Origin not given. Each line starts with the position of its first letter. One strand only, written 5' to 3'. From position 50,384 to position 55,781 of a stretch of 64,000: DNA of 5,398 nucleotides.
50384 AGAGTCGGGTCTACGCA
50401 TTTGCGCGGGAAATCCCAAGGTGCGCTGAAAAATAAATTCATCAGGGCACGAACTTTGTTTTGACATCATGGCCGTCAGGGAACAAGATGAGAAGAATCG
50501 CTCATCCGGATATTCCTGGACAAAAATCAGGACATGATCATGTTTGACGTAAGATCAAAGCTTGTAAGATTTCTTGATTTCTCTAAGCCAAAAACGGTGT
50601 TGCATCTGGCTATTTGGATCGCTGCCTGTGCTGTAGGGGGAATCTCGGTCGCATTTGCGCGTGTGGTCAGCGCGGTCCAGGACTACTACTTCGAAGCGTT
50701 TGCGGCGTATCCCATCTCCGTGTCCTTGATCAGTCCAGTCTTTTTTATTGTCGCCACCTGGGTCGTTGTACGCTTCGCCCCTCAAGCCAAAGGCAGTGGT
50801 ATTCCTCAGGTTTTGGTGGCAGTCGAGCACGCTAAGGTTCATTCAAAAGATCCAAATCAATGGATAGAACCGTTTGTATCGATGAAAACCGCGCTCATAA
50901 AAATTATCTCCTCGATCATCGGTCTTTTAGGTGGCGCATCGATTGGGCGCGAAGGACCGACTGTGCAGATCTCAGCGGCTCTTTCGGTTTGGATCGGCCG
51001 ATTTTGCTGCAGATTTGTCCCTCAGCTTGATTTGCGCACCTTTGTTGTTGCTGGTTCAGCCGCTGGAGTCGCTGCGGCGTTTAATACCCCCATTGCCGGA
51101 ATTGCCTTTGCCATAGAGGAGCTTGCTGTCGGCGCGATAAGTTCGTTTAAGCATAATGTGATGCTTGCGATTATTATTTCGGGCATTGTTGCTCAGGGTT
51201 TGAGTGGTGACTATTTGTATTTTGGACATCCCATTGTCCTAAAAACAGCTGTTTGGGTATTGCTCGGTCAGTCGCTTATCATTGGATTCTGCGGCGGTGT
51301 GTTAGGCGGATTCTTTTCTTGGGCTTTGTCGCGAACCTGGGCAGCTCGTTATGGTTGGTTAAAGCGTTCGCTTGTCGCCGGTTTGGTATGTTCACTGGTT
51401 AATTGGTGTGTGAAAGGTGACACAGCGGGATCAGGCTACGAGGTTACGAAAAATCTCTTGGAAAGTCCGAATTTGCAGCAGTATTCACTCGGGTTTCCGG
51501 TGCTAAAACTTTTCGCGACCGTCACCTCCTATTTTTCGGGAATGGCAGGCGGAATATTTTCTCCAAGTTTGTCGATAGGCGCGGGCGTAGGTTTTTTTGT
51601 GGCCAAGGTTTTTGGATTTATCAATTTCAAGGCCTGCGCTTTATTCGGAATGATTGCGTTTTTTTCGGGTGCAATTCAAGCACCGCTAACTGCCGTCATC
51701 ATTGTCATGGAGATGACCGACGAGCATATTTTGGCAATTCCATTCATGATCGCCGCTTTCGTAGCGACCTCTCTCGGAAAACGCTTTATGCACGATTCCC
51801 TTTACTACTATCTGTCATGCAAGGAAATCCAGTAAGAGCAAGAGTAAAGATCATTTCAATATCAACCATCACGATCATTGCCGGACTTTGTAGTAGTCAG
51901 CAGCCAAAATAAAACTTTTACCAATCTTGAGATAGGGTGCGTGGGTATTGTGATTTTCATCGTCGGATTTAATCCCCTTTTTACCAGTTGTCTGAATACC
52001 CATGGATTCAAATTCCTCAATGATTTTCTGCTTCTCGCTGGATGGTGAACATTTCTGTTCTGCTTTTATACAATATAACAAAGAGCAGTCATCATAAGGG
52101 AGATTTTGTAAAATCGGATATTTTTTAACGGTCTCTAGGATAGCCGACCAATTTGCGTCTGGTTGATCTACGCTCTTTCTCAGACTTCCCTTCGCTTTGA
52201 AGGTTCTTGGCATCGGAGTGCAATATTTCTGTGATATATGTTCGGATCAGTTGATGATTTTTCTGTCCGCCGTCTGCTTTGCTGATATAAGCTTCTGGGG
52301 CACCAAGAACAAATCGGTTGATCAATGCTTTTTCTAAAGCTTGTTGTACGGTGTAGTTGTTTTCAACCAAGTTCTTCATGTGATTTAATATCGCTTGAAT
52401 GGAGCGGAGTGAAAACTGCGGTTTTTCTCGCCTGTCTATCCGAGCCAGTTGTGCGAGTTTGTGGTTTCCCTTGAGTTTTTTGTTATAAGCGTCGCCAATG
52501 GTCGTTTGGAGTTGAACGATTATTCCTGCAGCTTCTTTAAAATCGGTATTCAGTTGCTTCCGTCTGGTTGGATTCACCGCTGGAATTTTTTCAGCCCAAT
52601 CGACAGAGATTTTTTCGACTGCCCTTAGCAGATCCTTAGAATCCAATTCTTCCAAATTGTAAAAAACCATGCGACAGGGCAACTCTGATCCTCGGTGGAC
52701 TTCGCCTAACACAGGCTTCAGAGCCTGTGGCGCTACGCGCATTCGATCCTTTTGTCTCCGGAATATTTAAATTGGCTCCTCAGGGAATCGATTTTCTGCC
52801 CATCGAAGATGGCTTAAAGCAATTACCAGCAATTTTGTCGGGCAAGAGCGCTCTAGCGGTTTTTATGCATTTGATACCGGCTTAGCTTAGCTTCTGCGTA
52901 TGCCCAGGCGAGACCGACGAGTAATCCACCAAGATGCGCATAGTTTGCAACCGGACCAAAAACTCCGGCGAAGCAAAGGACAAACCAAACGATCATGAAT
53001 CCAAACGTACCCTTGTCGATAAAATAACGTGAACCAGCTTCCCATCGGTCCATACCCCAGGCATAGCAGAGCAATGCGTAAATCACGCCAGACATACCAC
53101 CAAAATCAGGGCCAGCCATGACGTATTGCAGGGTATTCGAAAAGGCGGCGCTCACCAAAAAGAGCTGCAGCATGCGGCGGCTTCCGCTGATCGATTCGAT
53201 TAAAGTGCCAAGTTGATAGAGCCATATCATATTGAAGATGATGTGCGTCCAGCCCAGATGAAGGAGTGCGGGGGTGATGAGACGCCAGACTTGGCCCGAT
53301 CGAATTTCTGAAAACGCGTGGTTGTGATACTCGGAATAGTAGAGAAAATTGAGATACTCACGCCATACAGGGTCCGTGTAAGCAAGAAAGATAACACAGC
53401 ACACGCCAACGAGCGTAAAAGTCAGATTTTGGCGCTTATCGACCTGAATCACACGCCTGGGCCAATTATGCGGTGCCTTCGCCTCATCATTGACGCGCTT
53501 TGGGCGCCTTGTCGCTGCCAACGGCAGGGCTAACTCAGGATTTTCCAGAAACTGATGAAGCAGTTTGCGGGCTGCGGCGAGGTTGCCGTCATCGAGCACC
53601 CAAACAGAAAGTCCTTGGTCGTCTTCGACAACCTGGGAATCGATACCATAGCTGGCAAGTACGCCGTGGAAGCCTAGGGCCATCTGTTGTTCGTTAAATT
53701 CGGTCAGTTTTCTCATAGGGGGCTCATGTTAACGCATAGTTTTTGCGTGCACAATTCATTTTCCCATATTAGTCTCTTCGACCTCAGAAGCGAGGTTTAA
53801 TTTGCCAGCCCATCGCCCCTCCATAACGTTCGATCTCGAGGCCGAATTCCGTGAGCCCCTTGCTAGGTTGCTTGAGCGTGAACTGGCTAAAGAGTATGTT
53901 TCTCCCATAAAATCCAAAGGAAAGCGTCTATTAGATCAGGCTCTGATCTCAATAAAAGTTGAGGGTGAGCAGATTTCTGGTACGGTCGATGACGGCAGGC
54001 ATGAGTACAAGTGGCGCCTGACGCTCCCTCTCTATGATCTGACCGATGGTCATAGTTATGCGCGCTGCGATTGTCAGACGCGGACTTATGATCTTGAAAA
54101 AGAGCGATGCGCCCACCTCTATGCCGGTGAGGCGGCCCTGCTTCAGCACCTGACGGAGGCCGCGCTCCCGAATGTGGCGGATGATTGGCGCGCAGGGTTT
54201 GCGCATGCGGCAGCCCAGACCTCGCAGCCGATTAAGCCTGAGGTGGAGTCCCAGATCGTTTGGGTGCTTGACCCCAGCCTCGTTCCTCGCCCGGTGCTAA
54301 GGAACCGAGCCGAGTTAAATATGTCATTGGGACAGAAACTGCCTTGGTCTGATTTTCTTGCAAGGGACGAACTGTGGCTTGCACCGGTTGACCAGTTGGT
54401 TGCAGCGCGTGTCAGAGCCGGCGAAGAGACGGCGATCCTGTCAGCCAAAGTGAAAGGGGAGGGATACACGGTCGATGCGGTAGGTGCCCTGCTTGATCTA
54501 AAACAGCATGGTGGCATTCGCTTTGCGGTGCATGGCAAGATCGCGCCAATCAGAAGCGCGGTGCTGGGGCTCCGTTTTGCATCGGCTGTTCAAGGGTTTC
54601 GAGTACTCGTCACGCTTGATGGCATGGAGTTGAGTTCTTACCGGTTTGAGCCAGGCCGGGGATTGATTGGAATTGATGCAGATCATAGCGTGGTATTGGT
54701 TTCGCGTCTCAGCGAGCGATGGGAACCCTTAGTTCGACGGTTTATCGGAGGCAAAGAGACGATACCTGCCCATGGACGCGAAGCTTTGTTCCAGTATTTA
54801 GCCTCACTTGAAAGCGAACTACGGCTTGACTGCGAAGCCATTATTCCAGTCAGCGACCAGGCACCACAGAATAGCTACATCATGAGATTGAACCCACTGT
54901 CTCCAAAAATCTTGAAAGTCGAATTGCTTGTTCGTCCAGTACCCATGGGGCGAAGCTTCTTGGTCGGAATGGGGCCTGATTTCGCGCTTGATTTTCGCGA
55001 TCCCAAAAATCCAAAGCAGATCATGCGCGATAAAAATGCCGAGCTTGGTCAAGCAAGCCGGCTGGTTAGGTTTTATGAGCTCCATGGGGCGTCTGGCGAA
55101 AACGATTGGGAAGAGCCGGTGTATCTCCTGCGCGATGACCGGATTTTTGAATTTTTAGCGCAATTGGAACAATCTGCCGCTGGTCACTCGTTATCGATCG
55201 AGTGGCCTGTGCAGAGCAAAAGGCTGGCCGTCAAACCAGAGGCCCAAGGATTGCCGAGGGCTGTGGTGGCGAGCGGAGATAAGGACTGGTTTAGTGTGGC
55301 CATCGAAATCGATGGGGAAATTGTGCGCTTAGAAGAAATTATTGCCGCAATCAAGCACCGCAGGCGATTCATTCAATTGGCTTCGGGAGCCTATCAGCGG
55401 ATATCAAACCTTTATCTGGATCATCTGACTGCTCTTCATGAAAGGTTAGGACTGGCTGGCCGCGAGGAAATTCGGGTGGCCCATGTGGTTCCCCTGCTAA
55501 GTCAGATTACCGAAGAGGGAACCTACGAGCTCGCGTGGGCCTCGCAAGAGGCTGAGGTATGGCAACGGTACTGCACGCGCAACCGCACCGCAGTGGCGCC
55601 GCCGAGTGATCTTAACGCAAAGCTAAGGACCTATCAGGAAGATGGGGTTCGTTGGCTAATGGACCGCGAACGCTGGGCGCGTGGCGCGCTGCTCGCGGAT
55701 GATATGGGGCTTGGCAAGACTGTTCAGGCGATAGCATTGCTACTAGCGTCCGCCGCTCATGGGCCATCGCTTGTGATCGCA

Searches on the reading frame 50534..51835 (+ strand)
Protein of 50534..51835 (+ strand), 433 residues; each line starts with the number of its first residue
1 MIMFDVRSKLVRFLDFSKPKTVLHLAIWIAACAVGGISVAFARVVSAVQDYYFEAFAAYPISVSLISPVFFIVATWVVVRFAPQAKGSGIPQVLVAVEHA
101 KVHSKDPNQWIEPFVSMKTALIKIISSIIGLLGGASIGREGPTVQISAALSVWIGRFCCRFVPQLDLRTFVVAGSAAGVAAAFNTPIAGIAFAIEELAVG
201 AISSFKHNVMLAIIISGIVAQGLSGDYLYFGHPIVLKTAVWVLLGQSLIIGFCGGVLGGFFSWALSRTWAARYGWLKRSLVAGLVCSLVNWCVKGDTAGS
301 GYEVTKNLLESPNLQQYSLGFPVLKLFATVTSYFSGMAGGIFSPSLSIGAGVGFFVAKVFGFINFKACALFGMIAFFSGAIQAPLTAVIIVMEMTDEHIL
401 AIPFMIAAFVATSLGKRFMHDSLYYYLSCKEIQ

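Call 8: search_protein_families(library=pfam, proteins=[window:50534-51835:+], max_evalue=0.001)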
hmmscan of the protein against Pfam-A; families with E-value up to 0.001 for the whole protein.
window:50534-51835:+ (433 aa): 1 family
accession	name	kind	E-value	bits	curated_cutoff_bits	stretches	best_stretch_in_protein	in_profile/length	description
PF00654.25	Voltage_CLC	-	1.9e-76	257.9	24.8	1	71-414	2-344/346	Voltage gated chloride channel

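Call 60: find_related_loci(query=window:50534-51835:+, collection=genome_contigs, flank=10000)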
Query window:50534-51835:+ (433 aa) in genome_contigs; peptide patterns used: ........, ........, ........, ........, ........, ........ (x = any residue, [..] = any of these).
46 stretches matched a pattern; 15 encode a relative of the query (tblastn E <= 1e-3); 15 distinct loci.
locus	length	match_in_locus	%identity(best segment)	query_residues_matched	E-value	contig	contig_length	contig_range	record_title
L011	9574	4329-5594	57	14-433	6e-138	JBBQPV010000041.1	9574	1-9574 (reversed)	MAG: Bdellovibrionia bacterium isolate Co_metawrap_1530 Cmw_1530_k141_9731878_length_9574_cov_6.0000, whole genome shotg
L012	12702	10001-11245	55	20-433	2e-129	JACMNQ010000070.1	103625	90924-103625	MAG: Oligoflexia bacterium isolate LF-bin-178 FL-bin-178-contig-k141_2438214, whole genome shotgun sequence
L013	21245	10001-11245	54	18-431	2e-128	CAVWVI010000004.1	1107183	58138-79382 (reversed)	MAG: Oligoflexia bacterium isolate MFD09671.bin.1.114 genome assembly, contig: contig_61949, whole genome shotgun sequen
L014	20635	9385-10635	50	17-431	7e-123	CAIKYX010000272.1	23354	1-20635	MAG: Oligoflexia bacterium isolate VK_bin-3925 genome assembly, contig: bin-3925:272/278, whole genome shotgun sequence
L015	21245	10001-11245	53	18-431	9e-121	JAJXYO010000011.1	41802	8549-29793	MAG: Deltaproteobacteria bacterium isolate BP6.bin89 NODE_1267_length_41802_cov_8.659004, whole genome shotgun sequence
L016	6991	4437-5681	50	18-431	1e-120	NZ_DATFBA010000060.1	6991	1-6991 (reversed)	MAG: Geomonas sp. isolate SMAG_U8516 k141_6650, whole genome shotgun sequence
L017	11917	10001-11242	54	18-431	2e-119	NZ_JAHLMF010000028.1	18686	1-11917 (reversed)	Geomonas diazotrophica strain Red69 scaffold28, whole genome shotgun sequence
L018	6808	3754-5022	46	7-431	9e-117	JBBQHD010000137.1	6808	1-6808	MAG: Bdellovibrionales bacterium isolate Co_metawrap_923 Cmw_923_k141_17878708_length_6808_cov_7.9958, whole genome shot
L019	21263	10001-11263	49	10-431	1e-114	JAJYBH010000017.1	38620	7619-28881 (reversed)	MAG: Deltaproteobacteria bacterium isolate BP8.bin69 NODE_1238_length_38620_cov_2.134726, whole genome shotgun sequence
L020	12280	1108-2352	47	12-427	2e-114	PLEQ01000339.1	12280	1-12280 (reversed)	MAG: Deltaproteobacteria bacterium isolate bog_1112 73.20110800_S3S.83_contig_94002, whole genome shotgun sequence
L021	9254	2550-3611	39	20-431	1e-73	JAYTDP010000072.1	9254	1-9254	MAG: Bdellovibrionales bacterium isolate GFS_1750 GFS_1750_71, whole genome shotgun sequence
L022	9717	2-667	56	214-433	3e-68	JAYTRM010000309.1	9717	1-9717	MAG: Bdellovibrionales bacterium isolate GFS_4791 GFS_4791_308, whole genome shotgun sequence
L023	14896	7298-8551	50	12-431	1e-117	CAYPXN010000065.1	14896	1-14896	MAG TPA_asm: uncultured Pseudomonadota bacterium isolate SRP135725_co2_484 genome assembly, contig: k141_6551455, whole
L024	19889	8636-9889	32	12-430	3e-48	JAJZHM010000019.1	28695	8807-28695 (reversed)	MAG: Proteobacteria bacterium isolate LL7.bin33 NODE_1331_length_28695_cov_2.361838, whole genome shotgun sequence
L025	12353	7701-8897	39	24-428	2e-56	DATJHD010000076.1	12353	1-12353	MAG TPA_asm: Croceibacterium sp. isolate SMAG_U15503 k141_2824532, whole genome shotgun sequence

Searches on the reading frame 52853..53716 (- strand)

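Call 8: search_protein_families(library=pfam, proteins=[window:52853-53716:-], max_evalue=0.001)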
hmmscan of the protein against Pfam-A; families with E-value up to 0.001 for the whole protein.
window:52853-53716:- (287 aa): 3 families
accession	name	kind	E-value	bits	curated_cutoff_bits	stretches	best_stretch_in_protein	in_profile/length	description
PF01694.28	Rhomboid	-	1.9e-29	103.2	22.6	1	141-274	2-139/143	Rhomboid domain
PF12122.13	Rhomboid_N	-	4.8e-10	40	26.2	1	1-68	1-69/86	Cytoplasmic N-terminal domain of rhomboid serine protease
PF08551.15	DUF1751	-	0.00048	21.1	22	1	143-200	8-65/99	Eukaryotic integral membrane protein (DUF1751)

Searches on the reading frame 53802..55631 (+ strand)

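Call 64: search_protein_families(library=pfam, proteins=[window:53802-55631:+], max_evalue=10)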
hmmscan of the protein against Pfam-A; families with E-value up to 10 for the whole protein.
window:53802-55631:+ (610 aa): 2 families
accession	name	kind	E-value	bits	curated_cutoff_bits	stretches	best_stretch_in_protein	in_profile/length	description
PF08455.15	SNF2_assoc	-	0.09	12.1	27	1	488-554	252-319/373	Bacterial SNF2 helicase associated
PF07476.17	MAAL_C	-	0.23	11.1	27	1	446-473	90-117/249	Methylaspartate ammonia-lyase C-terminus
